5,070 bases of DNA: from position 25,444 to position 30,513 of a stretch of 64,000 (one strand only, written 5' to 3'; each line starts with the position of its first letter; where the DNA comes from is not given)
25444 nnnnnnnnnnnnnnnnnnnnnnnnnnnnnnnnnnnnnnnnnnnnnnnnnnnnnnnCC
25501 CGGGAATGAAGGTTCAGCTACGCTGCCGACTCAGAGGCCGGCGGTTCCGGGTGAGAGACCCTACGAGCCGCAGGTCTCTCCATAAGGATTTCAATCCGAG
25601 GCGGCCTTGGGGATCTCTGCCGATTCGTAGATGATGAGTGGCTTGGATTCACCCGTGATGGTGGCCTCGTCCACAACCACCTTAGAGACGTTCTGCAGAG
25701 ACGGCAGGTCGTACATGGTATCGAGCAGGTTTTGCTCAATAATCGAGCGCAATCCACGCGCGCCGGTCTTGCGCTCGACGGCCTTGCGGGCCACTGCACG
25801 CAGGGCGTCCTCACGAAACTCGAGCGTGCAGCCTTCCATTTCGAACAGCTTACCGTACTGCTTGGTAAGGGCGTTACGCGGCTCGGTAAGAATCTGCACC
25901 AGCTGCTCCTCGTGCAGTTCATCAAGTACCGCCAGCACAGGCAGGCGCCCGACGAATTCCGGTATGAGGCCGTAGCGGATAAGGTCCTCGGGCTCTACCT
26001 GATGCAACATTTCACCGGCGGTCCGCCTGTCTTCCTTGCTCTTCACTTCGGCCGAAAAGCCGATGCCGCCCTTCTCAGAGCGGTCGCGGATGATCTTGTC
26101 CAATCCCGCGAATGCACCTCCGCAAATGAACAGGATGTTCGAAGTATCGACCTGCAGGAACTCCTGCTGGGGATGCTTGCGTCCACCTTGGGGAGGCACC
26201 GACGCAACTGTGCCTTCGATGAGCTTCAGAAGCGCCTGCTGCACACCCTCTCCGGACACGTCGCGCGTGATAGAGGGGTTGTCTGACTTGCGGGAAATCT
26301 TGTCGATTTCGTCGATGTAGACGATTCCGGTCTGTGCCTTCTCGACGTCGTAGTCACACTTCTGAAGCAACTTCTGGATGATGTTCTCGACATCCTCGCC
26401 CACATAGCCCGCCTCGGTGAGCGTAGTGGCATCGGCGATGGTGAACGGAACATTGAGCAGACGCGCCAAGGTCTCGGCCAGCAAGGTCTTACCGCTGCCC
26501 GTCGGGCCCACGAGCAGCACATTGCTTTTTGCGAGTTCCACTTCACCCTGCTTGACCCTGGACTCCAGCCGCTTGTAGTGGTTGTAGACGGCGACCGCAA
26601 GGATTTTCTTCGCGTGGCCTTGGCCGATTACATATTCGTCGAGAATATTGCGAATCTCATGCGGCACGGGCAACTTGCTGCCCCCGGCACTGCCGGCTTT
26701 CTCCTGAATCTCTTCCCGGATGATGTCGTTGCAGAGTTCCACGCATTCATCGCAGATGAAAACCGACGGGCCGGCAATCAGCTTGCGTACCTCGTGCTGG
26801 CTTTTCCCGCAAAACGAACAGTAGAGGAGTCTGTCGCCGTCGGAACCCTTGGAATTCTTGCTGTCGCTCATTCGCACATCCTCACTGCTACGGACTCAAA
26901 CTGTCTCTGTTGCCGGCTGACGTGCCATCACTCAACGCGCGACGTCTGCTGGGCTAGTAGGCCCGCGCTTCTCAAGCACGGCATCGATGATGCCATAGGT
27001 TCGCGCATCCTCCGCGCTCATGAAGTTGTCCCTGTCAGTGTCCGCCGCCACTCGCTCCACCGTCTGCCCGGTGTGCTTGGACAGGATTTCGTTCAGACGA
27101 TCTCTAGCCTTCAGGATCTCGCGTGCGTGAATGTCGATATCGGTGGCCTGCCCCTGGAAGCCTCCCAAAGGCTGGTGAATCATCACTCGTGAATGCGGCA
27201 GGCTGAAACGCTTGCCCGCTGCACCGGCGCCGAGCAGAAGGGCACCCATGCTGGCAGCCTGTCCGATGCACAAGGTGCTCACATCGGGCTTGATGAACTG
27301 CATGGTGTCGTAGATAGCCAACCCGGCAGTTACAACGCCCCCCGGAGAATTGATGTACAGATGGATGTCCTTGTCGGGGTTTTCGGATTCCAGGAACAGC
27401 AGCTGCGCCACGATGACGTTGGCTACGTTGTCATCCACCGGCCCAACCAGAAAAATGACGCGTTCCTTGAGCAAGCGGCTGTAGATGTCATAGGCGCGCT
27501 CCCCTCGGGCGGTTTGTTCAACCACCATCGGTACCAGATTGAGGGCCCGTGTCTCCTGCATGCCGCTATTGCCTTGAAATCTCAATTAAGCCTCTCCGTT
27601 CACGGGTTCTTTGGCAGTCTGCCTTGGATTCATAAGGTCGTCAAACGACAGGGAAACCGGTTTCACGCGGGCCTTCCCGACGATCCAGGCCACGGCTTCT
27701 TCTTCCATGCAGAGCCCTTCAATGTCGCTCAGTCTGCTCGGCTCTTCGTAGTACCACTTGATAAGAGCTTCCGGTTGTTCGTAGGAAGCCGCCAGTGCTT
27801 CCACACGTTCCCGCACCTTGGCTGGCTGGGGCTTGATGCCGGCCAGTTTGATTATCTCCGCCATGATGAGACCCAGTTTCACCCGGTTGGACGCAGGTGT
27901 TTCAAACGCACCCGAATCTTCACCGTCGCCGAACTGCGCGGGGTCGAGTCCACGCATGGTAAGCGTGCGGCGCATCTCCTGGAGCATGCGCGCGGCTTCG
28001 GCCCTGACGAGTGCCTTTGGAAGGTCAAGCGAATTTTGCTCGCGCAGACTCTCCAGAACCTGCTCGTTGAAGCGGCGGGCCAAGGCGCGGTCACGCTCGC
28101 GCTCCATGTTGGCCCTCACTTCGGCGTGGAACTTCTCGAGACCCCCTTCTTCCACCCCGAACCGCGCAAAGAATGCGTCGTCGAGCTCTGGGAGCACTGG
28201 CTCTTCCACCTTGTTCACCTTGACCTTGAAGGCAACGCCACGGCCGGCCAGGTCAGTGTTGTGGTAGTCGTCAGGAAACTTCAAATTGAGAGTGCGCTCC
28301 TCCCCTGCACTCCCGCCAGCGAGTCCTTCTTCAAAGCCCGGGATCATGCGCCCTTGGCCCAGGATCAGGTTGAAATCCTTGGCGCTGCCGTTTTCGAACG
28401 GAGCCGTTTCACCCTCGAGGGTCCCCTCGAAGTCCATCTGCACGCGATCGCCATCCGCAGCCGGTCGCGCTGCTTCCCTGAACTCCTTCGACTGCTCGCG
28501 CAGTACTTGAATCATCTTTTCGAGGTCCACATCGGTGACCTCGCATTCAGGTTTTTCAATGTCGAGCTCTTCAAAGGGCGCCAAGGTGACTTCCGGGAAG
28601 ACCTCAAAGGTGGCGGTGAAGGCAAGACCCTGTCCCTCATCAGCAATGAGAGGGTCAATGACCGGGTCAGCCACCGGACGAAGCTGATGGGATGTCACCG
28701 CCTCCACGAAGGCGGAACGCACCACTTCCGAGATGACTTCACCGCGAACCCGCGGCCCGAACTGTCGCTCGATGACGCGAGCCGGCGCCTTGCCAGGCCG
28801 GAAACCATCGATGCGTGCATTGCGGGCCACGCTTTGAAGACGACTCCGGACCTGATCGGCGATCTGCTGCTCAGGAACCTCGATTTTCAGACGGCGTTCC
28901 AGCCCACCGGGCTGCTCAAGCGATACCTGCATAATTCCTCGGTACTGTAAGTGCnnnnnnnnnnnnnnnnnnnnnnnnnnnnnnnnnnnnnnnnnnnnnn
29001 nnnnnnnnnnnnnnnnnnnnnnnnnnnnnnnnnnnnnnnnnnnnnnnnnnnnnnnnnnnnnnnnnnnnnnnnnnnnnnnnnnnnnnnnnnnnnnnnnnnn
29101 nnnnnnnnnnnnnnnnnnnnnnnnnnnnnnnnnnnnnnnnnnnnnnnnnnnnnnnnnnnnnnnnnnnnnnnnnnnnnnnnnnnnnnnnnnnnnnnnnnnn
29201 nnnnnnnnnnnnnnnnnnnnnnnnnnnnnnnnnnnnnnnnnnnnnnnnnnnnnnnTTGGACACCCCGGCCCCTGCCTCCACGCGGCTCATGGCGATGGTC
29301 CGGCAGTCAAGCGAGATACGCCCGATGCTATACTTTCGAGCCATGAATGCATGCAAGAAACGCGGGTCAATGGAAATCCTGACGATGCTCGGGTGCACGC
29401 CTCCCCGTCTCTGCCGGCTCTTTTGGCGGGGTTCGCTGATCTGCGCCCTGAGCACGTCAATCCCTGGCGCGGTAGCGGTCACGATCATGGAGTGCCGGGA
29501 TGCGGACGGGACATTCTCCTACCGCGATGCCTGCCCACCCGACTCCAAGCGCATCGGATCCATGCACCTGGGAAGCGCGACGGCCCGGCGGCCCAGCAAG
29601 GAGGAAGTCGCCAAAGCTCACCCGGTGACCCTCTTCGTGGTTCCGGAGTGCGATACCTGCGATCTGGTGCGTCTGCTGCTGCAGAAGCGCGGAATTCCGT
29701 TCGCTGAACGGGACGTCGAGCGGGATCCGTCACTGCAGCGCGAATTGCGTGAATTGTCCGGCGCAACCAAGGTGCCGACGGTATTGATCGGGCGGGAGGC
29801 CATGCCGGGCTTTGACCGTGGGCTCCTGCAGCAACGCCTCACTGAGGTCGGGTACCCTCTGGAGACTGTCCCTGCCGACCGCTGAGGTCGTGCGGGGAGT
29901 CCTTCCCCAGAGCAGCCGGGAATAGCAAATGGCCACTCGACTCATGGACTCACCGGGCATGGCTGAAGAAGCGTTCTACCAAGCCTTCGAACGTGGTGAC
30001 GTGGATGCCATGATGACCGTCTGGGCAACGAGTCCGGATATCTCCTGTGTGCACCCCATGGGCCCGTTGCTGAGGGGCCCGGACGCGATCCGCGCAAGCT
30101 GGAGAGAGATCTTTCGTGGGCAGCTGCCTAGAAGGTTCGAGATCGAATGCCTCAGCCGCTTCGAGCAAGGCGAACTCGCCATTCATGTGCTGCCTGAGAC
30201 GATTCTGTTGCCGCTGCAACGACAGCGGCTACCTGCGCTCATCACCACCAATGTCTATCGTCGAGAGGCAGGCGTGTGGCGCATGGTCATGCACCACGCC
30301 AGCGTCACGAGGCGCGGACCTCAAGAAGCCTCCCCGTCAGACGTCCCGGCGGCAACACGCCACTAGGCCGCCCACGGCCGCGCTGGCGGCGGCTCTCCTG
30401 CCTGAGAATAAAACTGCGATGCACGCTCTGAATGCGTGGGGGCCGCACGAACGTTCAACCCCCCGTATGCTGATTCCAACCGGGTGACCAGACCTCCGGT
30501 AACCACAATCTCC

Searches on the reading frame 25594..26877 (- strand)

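Call 26: search_protein_families(library=pfam, proteins=[window:25594-26877:-], max_evalue=0.00001)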
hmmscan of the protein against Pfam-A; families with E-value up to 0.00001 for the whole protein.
window:25594-26877:- (428 aa): 6 families
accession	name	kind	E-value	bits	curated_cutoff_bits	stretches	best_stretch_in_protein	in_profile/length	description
PF07724.20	AAA_2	-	1.7e-34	119.7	27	1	117-314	3-165/166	AAA domain (Cdc48 subfamily)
PF06689.19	zf-C4_ClpX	-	4.5e-20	71.7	27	1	19-55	2-39/39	ClpX C4-type zinc finger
PF00004.35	AAA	-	1.8e-16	61.3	21.2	1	120-246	1-100/131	ATPase family associated with various cellular activities (AAA)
PF10431.15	ClpB_D2-small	-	2.1e-13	50.5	21.9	1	321-398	1-74/81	C-terminal, D2-small domain, of ClpB protein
PF07728.20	AAA_5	-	1.9e-07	31.6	22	1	119-196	1-80/139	AAA domain (dynein-related subfamily)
PF13401.12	AAA_22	-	5.1e-06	27.3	27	0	117-196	5-98/130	AAA domain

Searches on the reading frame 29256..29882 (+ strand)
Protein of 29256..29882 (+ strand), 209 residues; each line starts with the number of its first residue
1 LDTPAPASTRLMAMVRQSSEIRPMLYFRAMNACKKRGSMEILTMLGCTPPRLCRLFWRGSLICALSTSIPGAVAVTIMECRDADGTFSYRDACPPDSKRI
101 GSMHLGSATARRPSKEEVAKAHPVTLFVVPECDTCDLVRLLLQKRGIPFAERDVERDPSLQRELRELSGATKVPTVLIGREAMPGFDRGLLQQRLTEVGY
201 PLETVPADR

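Call 28: search_protein_families(library=pfam, proteins=[window:29256-29882:+], max_evalue=0.001)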
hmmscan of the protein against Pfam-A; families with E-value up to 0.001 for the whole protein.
window:29256-29882:+ (209 aa): 3 families
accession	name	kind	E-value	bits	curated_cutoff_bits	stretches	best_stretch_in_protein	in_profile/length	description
PF00462.30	Glutaredoxin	-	9.2e-14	51.8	22.9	1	124-181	1-58/60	Glutaredoxin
PF13417.12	GST_N_3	-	1.4e-05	25.7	22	1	126-183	1-57/75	Glutathione S-transferase, N-terminal domain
PF13409.12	GST_N_2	-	0.00017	22.5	25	1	134-180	4-54/70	Glutathione S-transferase, N-terminal domain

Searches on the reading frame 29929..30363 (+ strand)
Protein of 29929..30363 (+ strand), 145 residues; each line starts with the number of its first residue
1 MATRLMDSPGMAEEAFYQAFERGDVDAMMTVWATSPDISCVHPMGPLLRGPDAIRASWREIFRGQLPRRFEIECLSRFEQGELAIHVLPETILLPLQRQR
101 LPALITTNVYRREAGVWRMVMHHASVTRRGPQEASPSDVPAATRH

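Call 28: search_protein_families(library=pfam, proteins=[window:29929-30363:+], max_evalue=0.001)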
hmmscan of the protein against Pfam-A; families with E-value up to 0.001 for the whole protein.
window:29929-30363:+ (145 aa): 3 families
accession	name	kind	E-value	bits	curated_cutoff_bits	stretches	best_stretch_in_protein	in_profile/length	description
PF13474.12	SnoaL_3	-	1e-19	71.5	22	1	14-127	6-119/121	SnoaL-like domain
PF12680.13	SnoaL_2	-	1.3e-10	42.2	27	1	14-84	2-67/102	SnoaL-like domain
PF14534.12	DUF4440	-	4.8e-07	30.6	25.2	1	12-119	4-107/107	Domain of unknown function (DUF4440)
